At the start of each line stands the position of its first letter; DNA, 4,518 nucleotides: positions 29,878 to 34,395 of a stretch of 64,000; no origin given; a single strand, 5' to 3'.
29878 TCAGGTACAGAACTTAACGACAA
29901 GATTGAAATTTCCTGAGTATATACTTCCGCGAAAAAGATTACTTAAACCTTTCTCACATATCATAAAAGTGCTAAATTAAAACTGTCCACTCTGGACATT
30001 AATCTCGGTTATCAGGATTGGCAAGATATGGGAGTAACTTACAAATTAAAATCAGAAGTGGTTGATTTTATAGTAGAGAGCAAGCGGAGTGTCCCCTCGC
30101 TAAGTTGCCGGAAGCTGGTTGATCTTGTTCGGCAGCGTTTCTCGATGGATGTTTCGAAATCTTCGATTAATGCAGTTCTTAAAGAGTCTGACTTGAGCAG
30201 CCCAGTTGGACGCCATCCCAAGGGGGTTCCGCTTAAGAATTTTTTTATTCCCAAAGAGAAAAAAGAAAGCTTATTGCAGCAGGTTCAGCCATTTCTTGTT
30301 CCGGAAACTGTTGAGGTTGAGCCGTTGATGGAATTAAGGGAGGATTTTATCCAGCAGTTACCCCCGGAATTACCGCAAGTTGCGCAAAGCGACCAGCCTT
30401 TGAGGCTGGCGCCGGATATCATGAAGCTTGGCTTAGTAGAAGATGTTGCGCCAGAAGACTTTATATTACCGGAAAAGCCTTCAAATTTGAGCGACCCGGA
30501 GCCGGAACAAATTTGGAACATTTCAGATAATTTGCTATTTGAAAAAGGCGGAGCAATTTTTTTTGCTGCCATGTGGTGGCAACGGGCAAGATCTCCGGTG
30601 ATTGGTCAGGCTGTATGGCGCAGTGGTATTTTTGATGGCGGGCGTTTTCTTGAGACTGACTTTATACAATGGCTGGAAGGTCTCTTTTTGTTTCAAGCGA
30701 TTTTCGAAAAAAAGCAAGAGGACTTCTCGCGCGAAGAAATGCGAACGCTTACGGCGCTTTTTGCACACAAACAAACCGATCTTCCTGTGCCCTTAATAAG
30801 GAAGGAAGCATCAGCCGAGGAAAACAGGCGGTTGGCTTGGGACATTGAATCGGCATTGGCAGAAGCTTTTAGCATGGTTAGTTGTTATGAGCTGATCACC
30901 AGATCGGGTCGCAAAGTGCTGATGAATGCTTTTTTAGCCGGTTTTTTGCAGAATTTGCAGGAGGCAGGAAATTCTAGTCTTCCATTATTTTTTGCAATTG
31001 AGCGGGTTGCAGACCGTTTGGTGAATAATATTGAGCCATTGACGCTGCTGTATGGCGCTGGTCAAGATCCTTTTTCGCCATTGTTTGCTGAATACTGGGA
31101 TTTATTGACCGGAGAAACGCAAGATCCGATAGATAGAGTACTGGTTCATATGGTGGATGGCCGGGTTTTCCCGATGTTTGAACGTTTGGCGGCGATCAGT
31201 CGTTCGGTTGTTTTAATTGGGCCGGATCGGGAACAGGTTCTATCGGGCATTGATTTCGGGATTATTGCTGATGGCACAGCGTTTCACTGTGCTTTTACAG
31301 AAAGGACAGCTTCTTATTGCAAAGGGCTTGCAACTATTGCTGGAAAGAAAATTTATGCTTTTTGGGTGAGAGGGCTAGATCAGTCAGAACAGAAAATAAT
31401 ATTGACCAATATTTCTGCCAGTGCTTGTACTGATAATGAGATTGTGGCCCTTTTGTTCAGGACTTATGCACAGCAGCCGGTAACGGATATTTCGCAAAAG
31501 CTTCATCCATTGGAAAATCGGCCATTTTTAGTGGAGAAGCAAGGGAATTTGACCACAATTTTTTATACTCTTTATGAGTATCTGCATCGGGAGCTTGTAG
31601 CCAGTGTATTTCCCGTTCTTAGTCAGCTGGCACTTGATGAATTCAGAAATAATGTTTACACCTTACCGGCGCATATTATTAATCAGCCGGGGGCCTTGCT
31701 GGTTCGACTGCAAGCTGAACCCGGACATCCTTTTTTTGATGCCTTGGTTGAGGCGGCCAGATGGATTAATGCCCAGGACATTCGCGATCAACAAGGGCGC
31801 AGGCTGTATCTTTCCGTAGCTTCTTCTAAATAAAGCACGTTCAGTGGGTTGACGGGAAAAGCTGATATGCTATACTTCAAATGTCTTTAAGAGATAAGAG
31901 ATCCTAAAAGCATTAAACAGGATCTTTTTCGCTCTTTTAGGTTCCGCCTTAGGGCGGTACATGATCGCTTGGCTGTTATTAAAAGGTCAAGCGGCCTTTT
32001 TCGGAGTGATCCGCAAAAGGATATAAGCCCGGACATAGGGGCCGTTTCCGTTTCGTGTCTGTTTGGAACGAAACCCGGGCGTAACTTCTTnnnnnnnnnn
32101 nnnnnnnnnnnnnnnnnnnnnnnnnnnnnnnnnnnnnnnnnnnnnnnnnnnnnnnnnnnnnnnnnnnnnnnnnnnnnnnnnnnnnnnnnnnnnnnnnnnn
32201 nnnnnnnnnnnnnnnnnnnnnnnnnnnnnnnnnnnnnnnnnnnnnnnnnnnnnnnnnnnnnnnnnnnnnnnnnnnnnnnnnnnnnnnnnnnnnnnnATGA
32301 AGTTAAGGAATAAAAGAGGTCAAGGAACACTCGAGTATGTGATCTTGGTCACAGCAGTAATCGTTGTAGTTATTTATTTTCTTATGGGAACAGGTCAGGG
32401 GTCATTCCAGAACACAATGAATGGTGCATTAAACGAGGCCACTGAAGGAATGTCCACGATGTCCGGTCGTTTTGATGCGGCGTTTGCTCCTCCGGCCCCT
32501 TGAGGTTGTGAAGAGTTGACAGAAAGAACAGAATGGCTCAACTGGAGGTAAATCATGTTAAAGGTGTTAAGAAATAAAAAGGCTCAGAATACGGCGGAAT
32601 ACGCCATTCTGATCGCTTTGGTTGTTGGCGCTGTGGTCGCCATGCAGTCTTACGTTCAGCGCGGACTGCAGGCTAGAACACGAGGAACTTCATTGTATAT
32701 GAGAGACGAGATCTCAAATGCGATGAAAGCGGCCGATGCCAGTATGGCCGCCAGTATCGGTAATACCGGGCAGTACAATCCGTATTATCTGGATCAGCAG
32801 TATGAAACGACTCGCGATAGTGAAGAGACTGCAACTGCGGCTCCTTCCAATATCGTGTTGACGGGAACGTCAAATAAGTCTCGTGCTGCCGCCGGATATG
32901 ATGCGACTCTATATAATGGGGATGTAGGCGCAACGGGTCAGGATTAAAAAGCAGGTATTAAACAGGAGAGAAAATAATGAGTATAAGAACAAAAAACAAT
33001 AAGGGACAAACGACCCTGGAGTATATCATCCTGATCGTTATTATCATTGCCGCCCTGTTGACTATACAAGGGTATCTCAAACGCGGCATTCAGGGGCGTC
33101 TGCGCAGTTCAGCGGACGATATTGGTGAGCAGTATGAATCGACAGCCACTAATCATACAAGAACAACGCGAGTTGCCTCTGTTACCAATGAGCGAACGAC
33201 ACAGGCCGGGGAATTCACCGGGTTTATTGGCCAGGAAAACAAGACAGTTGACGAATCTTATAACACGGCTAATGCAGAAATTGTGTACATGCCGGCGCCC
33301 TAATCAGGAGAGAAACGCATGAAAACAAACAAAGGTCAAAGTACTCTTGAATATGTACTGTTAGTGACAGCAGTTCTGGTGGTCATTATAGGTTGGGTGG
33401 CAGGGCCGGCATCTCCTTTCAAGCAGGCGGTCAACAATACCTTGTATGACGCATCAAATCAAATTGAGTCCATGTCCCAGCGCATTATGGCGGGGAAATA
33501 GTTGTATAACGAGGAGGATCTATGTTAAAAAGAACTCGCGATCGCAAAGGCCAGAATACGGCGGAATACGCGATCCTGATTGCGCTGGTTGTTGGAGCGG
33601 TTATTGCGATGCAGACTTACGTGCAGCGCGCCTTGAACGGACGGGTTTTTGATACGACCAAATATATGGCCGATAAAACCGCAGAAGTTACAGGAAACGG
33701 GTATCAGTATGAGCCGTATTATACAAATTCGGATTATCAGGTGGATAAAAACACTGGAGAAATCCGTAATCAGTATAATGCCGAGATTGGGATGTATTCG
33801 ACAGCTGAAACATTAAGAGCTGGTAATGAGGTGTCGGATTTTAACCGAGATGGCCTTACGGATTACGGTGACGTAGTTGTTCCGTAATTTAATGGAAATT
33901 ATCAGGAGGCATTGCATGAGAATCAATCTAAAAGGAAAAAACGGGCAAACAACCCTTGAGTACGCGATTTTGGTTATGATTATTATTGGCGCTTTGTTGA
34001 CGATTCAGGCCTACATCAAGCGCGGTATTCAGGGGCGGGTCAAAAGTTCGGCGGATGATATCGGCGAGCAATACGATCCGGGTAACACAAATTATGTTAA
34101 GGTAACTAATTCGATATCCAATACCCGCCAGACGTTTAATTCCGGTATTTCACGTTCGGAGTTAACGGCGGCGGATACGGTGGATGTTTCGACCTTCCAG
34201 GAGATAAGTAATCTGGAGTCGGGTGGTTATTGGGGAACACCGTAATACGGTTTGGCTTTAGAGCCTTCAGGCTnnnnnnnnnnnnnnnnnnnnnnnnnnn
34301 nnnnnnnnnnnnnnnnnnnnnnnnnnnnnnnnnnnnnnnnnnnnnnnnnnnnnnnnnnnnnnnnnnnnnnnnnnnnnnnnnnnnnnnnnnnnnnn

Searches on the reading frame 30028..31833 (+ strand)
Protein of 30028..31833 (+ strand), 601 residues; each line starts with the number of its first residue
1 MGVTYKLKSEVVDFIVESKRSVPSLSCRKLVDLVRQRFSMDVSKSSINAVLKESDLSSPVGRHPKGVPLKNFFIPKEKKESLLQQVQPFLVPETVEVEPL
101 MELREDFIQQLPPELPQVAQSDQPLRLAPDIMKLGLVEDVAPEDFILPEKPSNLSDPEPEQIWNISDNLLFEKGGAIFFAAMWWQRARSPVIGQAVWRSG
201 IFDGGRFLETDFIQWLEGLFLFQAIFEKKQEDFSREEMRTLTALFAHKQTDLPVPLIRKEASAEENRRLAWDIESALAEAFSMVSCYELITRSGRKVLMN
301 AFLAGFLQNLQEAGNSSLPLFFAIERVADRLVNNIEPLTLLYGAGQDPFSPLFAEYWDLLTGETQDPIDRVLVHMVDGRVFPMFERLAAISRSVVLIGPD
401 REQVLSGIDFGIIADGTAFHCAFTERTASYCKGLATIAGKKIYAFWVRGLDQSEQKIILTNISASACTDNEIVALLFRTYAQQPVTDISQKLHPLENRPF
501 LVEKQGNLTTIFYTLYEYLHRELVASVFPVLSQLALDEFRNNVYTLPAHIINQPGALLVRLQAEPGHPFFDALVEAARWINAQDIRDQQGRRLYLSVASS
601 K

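Call 95: search_protein_families(library=pfam, proteins=[window:30028-31833:+], max_evalue=0.0001)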
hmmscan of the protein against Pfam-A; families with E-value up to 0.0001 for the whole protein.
window:30028-31833:+ (601 aa): 0 families

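Call 96: search_protein_families(library=pfam, proteins=[window:30028-31833:+], max_evalue=0.1)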
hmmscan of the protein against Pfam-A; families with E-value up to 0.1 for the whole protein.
window:30028-31833:+ (601 aa): 1 family
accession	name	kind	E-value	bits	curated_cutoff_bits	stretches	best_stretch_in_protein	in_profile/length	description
PF13565.12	HTH_32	-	0.073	14.1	33.7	0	6-51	28-73/73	Homeodomain-like domain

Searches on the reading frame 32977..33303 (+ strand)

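Call 19: search_protein_families(library=pfam, proteins=[window:32977-33303:+], max_evalue=0.1)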
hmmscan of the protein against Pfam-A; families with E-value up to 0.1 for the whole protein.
window:32977-33303:+ (108 aa): 2 families
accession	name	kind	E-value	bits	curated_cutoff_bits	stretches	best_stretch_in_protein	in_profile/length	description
PF04021.17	Class_IIIsignal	-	4.7e-05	23.6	23.7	1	8-27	1-20/27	Class III signal peptide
PF23958.1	DUF7287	-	0.01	16.8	27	1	8-92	2-82/157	Family of unknown function (DUF7287)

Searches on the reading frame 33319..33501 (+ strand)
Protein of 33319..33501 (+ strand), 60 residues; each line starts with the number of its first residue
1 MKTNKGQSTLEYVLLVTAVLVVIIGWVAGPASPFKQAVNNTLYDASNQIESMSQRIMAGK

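Call 20: search_protein_families(library=pfam, proteins=[window:33319-33501:+], max_evalue=0.1)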
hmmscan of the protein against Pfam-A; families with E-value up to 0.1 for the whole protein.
window:33319-33501:+ (60 aa): 1 family
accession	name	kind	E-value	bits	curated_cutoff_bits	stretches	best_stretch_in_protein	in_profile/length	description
PF04021.17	Class_IIIsignal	-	2e-05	24.8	23.7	1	4-24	1-21/27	Class III signal peptide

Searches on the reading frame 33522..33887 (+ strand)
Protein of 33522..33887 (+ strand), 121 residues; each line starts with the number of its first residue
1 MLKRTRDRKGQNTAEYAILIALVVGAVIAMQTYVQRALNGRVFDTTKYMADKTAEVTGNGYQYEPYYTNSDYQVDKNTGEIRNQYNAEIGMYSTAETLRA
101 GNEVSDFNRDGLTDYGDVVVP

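Call 19: search_protein_families(library=pfam, proteins=[window:33522-33887:+], max_evalue=0.1)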
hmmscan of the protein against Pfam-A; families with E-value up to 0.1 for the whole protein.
window:33522-33887:+ (121 aa): 4 families
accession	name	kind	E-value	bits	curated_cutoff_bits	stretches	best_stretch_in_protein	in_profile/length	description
PF04021.17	Class_IIIsignal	-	0.0041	17.5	23.7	1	8-29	1-22/27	Class III signal peptide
PF14029.11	DUF4244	-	0.024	14.5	27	1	3-20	5-22/54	Protein of unknown function (DUF4244)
PF04964.19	Flp_Fap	-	0.032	14.5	32.2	1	6-42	3-39/46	Flp/Fap pilin component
PF13739.11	PdaC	-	0.033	15.8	29.1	1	20-80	14-76/95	Deacetylase PdaC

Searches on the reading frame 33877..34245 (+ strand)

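Call 19: search_protein_families(library=pfam, proteins=[window:33877-34245:+], max_evalue=0.1)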
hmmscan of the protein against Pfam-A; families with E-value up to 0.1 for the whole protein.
window:33877-34245:+ (122 aa): 1 family
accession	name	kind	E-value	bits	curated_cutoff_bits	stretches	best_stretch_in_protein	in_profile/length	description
PF04021.17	Class_IIIsignal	-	0.0013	19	23.7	1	21-40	1-20/27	Class III signal peptide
